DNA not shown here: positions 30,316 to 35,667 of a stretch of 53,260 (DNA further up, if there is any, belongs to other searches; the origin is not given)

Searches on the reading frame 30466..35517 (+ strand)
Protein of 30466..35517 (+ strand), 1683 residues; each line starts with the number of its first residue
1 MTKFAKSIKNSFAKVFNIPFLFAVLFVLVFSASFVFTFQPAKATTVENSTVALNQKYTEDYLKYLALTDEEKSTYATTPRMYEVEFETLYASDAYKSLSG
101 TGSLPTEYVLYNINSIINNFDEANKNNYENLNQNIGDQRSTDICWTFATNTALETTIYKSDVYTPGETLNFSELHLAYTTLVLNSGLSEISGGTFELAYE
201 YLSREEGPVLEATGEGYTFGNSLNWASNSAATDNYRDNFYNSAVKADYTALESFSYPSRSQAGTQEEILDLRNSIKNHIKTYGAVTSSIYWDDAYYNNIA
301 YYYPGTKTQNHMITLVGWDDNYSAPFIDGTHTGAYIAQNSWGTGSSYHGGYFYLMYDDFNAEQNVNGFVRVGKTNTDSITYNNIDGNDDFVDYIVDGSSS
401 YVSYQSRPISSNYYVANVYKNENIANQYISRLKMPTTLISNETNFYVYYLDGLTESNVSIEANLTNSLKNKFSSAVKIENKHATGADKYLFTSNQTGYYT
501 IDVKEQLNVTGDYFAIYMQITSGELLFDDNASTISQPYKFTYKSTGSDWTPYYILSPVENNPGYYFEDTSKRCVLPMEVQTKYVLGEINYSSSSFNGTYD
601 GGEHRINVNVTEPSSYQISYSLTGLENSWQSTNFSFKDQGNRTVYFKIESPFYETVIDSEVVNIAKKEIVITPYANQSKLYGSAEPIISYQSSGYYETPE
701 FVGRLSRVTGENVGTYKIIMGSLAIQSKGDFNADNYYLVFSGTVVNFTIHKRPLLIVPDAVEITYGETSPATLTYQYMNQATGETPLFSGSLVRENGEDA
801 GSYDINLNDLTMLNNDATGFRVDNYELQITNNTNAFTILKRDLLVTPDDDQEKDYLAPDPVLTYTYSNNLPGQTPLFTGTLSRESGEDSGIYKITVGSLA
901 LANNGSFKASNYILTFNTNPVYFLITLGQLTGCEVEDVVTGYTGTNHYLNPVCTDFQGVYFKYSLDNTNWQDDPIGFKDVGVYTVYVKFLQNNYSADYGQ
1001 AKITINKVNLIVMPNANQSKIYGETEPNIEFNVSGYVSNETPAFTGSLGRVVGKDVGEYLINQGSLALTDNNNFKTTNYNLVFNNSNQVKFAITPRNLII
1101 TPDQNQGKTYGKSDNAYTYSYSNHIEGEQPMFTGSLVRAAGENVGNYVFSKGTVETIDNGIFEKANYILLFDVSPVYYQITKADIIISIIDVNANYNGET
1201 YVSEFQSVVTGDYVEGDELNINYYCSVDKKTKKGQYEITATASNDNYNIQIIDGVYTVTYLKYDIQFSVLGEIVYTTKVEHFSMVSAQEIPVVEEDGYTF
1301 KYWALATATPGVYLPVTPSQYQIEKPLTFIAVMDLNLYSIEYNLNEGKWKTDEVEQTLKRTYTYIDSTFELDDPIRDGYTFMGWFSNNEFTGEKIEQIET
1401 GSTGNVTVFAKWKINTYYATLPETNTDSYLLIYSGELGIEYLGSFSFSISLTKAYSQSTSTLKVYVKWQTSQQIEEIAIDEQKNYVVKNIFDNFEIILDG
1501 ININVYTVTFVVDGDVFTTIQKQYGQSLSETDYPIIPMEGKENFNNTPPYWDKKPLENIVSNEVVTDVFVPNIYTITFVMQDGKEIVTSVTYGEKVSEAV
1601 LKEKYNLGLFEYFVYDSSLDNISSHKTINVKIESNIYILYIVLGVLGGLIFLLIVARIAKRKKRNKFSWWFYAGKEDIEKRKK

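Call 36: search_protein_families(library=pfam, proteins=[window:30466-35517:+], max_evalue=0.001)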
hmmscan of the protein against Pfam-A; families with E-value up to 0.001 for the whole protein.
window:30466-35517:+ (1683 aa): 3 families
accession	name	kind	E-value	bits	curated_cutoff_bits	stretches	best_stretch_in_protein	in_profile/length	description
PF18676.6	MBG_2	-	3.1e-40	137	25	5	1013-1085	4-68/72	MBG domain (YGX type)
PF09479.16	Flg_new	-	1.5e-15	57.5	27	1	1338-1411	1-65/65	Listeria-Bacteroides repeat domain (List_Bact_rpt)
PF00112.29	Peptidase_C1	-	1.2e-09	39.1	20.7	1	132-357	14-205/220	Papain family cysteine protease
